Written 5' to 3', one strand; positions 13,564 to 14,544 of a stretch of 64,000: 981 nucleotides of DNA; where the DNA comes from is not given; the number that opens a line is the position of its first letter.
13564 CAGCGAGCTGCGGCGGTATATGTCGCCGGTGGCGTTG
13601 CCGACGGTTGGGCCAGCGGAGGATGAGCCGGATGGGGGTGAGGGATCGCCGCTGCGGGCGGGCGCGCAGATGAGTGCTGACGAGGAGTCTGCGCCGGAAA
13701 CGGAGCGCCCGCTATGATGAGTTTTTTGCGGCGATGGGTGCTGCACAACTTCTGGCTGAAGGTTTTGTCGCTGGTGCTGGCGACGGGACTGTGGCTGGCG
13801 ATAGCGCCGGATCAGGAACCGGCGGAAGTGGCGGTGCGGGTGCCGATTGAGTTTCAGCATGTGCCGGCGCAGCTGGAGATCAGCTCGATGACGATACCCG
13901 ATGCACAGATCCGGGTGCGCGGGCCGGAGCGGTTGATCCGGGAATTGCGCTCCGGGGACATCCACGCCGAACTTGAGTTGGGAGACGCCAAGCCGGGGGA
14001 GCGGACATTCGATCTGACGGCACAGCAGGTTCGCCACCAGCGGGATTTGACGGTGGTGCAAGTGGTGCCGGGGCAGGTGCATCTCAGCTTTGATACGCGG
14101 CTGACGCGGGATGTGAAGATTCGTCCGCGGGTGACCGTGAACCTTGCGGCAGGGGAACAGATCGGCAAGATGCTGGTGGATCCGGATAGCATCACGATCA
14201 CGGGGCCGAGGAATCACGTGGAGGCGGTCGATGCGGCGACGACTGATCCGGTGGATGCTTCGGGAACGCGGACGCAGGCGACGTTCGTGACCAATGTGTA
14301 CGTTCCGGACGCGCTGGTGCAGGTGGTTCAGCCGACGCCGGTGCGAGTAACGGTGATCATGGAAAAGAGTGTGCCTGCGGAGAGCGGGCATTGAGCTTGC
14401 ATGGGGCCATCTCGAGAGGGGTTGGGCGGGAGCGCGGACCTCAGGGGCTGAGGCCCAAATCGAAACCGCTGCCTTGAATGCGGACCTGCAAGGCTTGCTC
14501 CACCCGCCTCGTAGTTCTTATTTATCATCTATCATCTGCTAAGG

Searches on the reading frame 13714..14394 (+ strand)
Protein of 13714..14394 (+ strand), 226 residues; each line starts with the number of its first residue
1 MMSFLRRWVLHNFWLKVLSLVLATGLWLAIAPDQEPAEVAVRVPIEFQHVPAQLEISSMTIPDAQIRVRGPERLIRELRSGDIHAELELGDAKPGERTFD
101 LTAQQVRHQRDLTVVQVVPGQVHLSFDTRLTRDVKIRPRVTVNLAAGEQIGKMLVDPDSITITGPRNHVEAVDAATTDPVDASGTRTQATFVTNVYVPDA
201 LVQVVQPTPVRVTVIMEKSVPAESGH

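Call 53: find_encoding_contigs(protein=window:13714-14394:+, flank=5000, max_places=10)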
Protein window:13714-14394:+ (226 aa): 4 contigs read that carry it; 4 places shown.
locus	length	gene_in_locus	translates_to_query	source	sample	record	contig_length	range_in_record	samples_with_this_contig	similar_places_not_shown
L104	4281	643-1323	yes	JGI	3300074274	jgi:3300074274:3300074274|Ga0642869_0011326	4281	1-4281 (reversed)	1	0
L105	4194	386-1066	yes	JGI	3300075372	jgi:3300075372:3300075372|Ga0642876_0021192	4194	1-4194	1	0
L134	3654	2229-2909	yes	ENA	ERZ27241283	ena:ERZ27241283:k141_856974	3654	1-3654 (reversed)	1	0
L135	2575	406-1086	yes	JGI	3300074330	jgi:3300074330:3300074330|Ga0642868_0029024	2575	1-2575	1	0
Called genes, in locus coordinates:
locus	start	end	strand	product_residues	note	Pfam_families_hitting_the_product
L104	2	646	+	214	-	?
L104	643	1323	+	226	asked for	PF07949:YbbR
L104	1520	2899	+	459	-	PF02878:PGM_PMM_I, PF02879:PGM_PMM_II, PF02880:PGM_PMM_III, PF00408:PGM_PMM_IV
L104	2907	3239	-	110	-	PF02452:PemK_toxin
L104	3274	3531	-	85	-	-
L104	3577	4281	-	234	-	?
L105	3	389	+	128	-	?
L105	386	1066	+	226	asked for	PF07949:YbbR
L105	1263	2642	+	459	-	PF02878:PGM_PMM_I, PF02879:PGM_PMM_II, PF02880:PGM_PMM_III, PF00408:PGM_PMM_IV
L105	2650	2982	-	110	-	PF02452:PemK_toxin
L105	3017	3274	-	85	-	-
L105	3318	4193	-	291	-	PF14022:DUF4238 (faint)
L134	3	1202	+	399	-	?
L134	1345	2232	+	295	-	PF19293:CdaA_N (weak), PF02457:DAC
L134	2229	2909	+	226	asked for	PF07949:YbbR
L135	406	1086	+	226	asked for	PF07949:YbbR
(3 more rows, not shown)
